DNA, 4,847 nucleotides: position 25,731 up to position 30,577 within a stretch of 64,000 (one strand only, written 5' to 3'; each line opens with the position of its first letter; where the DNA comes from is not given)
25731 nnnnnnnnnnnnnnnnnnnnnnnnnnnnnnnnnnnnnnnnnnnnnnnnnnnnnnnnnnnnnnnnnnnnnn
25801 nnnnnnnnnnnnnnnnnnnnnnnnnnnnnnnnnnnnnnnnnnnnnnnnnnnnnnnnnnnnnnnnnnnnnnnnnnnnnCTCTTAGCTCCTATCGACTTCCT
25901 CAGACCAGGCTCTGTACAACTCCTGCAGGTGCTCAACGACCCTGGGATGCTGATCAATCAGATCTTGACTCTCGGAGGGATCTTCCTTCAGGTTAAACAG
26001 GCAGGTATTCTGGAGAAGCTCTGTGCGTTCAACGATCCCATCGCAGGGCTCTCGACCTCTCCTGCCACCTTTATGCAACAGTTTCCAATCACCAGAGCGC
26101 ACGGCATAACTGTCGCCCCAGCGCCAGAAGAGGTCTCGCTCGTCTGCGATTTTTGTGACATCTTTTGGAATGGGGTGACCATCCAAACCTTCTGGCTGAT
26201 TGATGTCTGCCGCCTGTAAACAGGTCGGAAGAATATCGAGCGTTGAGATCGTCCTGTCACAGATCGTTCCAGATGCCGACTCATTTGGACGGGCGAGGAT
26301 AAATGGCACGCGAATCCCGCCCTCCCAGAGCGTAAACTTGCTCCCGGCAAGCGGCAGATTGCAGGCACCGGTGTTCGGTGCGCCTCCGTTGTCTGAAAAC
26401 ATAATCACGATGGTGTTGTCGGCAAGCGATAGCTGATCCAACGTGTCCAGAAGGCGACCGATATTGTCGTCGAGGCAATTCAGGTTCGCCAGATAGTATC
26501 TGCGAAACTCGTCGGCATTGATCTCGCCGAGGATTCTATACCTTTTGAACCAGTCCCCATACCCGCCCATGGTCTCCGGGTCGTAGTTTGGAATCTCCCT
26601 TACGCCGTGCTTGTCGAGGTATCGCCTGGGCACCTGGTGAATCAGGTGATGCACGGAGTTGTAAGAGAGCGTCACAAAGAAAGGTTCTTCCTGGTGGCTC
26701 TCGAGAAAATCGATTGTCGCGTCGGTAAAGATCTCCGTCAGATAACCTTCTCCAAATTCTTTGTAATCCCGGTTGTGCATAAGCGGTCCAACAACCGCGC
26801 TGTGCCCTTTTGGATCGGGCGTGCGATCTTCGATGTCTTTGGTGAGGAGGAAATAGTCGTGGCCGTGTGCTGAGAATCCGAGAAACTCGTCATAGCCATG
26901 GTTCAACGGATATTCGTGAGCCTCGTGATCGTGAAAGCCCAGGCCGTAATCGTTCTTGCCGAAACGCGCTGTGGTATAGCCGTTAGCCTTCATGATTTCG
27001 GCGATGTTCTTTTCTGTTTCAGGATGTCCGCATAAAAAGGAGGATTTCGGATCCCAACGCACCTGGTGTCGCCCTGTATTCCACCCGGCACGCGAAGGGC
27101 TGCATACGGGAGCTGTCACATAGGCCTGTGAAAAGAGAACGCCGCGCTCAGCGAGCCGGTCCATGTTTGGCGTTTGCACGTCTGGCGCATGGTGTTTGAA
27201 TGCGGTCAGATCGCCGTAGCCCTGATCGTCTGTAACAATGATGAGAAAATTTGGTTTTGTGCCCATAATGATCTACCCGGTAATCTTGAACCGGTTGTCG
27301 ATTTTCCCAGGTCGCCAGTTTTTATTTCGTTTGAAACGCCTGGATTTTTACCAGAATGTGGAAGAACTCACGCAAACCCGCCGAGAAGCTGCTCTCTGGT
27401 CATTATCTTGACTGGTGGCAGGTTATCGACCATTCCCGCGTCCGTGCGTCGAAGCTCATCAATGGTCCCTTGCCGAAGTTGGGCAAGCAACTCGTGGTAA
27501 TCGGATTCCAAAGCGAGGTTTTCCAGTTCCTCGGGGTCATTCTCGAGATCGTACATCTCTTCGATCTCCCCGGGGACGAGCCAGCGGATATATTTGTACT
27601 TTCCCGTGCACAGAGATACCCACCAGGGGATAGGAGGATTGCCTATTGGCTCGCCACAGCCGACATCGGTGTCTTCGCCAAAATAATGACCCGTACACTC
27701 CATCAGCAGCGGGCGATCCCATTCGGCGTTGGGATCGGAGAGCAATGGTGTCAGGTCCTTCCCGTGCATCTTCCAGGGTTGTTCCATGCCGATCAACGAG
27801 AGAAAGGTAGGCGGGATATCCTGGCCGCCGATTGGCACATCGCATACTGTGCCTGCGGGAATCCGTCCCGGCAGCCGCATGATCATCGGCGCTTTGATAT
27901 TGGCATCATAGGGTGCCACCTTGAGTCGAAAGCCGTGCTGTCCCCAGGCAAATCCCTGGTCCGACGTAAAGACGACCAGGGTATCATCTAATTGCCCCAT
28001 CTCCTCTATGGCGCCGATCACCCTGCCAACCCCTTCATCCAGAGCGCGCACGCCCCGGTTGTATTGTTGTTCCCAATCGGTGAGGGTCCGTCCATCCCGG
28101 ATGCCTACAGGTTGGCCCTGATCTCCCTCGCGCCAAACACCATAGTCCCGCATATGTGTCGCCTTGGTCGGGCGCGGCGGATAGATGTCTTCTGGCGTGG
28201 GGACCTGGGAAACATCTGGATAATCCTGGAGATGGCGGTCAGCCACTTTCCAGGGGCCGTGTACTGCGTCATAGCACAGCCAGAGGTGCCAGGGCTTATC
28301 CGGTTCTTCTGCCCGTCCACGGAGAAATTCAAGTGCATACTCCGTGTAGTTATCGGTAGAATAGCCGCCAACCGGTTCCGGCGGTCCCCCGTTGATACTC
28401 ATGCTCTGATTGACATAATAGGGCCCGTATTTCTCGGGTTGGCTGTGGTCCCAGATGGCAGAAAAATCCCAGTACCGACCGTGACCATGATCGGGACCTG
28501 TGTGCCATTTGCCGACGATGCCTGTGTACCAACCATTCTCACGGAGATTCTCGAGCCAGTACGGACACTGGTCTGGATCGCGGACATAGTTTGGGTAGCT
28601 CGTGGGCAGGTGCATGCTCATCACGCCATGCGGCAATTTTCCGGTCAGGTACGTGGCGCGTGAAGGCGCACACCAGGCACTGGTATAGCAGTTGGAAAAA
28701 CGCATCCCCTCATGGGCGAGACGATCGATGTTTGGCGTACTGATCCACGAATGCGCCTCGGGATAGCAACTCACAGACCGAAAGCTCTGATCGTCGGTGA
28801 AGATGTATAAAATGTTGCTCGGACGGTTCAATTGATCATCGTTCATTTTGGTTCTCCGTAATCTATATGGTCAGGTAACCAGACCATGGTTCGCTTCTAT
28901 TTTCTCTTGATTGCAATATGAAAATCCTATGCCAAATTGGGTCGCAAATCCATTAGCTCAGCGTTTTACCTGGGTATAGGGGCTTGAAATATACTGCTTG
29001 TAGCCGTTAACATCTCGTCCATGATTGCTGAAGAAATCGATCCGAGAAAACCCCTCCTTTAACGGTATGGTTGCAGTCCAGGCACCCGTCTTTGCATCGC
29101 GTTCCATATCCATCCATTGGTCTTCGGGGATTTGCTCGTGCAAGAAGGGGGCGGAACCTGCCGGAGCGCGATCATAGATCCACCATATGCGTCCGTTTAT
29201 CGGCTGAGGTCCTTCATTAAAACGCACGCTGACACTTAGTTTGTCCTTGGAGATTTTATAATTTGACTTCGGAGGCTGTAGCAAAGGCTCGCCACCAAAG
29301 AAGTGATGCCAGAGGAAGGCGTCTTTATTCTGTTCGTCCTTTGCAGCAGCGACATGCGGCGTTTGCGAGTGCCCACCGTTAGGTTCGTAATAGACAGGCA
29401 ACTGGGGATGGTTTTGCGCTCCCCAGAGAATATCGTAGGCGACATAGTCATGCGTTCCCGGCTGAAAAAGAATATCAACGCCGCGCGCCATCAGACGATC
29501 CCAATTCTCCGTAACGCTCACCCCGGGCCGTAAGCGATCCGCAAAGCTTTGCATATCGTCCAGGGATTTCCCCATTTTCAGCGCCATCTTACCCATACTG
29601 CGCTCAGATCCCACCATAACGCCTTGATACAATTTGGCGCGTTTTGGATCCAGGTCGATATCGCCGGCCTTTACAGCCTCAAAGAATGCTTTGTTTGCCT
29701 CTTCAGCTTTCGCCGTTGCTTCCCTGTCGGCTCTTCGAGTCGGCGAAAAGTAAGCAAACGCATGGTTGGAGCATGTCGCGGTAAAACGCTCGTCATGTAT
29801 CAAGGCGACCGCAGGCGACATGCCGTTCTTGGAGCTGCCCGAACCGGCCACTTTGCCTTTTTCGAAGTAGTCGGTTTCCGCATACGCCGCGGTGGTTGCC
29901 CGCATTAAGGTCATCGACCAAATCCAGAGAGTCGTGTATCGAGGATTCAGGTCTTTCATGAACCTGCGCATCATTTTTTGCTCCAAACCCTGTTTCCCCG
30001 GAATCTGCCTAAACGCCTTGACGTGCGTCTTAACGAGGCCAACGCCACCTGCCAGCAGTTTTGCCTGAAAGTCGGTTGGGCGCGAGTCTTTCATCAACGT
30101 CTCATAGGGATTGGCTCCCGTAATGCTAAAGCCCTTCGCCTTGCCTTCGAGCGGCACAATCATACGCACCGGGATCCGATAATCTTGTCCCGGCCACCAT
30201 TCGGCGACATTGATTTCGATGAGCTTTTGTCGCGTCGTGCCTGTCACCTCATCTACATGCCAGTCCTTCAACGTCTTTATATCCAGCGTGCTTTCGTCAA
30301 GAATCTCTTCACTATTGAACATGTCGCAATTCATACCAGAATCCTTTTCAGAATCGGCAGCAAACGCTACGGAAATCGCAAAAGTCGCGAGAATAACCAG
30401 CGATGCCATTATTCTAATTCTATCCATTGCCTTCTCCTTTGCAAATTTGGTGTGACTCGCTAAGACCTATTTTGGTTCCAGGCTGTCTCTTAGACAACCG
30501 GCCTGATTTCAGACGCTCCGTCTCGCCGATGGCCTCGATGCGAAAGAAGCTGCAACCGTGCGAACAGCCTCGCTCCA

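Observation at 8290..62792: Nine PhyH-family Fe/2OG dioxygenase paralogs systematically interleaved and co-transcribed with 13 cytoplasmic sulfatases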

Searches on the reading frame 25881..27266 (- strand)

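Call 4: search_protein_families(library=pfam, proteins=[window:25881-27266:-])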
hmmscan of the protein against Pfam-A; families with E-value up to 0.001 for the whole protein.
window:25881-27266:- (461 aa): 4 families
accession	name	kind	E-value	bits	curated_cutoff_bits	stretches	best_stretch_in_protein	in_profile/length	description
PF00884.28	Sulfatase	-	4.7e-54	184.2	25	1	5-355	1-301/301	Sulfatase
PF16347.10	SGSH_C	-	3e-07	31.1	29.3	1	312-440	10-135/154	N-sulphoglucosamine sulphohydrolase, C-terminal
PF14707.11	Sulfatase_C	-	4.5e-07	30.9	30.9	1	386-456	14-94/127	C-terminal region of aryl-sulfatase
PF01663.27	Phosphodiest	-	2.8e-06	27.6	23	1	175-298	148-224/342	Type I phosphodiesterase / nucleotide pyrophosphatase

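Call 86: search_protein_families(library=ncbifam, max_evalue=1e-10, proteins=[window:25881-27266:-])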
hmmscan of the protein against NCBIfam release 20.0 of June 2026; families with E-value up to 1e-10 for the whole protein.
window:25881-27266:- (461 aa): 4 families
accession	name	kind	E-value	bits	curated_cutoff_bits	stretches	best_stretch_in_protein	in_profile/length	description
NF010322.0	PRK13759.1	equivalog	1.2e-38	132.9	481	1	3-440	5-440/486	arylsulfatase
TIGR03417.1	chol_sulfatase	equivalog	5.1e-31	108.1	433.45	2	252-450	249-432/500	choline-sulfatase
NF045661.1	HdlasePehA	equivalog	4.7e-23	81.6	900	0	252-366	278-388/506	phosphoric/sulfuric ester hydrolase PehA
NF052527.1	Mn_arylsulf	exception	9.4e-17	61.1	850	1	4-364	1-369/479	manganese-dependent arylsulfatase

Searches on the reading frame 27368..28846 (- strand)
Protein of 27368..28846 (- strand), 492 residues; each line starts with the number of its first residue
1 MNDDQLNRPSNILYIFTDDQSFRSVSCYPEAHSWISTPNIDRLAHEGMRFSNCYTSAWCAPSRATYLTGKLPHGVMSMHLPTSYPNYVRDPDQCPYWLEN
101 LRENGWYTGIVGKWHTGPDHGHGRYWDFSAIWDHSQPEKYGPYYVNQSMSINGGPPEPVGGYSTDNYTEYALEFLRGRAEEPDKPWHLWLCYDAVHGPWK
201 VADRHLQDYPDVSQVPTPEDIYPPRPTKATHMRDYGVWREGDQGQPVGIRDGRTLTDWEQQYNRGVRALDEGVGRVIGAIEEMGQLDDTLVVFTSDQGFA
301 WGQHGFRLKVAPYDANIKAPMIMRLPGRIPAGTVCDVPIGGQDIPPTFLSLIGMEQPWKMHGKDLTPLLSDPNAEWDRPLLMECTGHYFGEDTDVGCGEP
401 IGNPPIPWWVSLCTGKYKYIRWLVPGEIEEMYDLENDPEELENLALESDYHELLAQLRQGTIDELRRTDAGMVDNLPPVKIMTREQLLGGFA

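Call 4: search_protein_families(library=pfam, proteins=[window:27368-28846:-])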
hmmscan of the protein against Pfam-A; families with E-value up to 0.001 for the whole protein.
window:27368-28846:- (492 aa): 3 families
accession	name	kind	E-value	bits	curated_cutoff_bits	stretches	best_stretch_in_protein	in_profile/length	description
PF00884.28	Sulfatase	-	1e-42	146.9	25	1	10-354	1-301/301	Sulfatase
PF16347.10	SGSH_C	-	1.1e-20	74.8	29.3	1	302-460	1-147/154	N-sulphoglucosamine sulphohydrolase, C-terminal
PF01663.27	Phosphodiest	-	4.7e-06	26.9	23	0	259-302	181-224/342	Type I phosphodiesterase / nucleotide pyrophosphatase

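Call 86: search_protein_families(library=ncbifam, max_evalue=1e-10, proteins=[window:27368-28846:-])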
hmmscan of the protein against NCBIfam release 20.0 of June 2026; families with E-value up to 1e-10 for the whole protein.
window:27368-28846:- (492 aa): 4 families
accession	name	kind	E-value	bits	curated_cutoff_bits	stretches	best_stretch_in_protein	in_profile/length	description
NF010322.0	PRK13759.1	equivalog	1.4e-49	169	481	2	168-475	186-467/486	arylsulfatase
TIGR03417.1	chol_sulfatase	equivalog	1.2e-43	149.8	433.45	1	10-460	3-435/500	choline-sulfatase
NF045661.1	HdlasePehA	equivalog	2.7e-33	115.4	900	1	164-462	183-482/506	phosphoric/sulfuric ester hydrolase PehA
NF052527.1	Mn_arylsulf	exception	6.6e-24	84.6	850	1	263-475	268-462/479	manganese-dependent arylsulfatase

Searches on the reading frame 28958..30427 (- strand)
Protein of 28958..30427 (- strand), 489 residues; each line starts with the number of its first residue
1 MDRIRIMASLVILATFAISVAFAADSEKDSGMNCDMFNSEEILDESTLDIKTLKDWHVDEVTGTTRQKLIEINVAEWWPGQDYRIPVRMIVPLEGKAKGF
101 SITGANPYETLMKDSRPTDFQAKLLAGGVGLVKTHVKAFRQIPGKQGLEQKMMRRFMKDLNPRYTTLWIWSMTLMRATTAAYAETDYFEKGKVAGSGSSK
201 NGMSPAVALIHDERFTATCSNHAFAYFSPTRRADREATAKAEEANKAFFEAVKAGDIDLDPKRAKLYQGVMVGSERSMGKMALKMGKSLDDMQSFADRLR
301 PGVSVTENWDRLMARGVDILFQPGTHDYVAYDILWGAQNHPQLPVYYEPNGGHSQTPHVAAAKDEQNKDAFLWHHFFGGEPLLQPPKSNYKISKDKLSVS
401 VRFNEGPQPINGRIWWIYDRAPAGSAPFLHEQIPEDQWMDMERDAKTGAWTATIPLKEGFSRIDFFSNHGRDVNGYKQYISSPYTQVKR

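Call 4: search_protein_families(library=pfam, proteins=[window:28958-30427:-])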
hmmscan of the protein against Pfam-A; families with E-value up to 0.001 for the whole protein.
window:28958-30427:- (489 aa): 0 families

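Call 7: search_protein_families(library=pfam, max_evalue=1, proteins=[window:28958-30427:-])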
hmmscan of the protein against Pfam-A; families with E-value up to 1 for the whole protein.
window:28958-30427:- (489 aa): 1 family
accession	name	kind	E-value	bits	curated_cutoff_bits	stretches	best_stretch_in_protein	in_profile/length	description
PF24943.1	Fn3_Dep-1_2nd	-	0.15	12.4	27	1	50-88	40-78/97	Dep-1 second Fn3-like domain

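Call 64: search_protein_families(library=ncbifam, max_evalue=0.01, proteins=[window:28958-30427:-])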
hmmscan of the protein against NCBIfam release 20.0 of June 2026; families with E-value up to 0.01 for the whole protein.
window:28958-30427:- (489 aa): 0 families
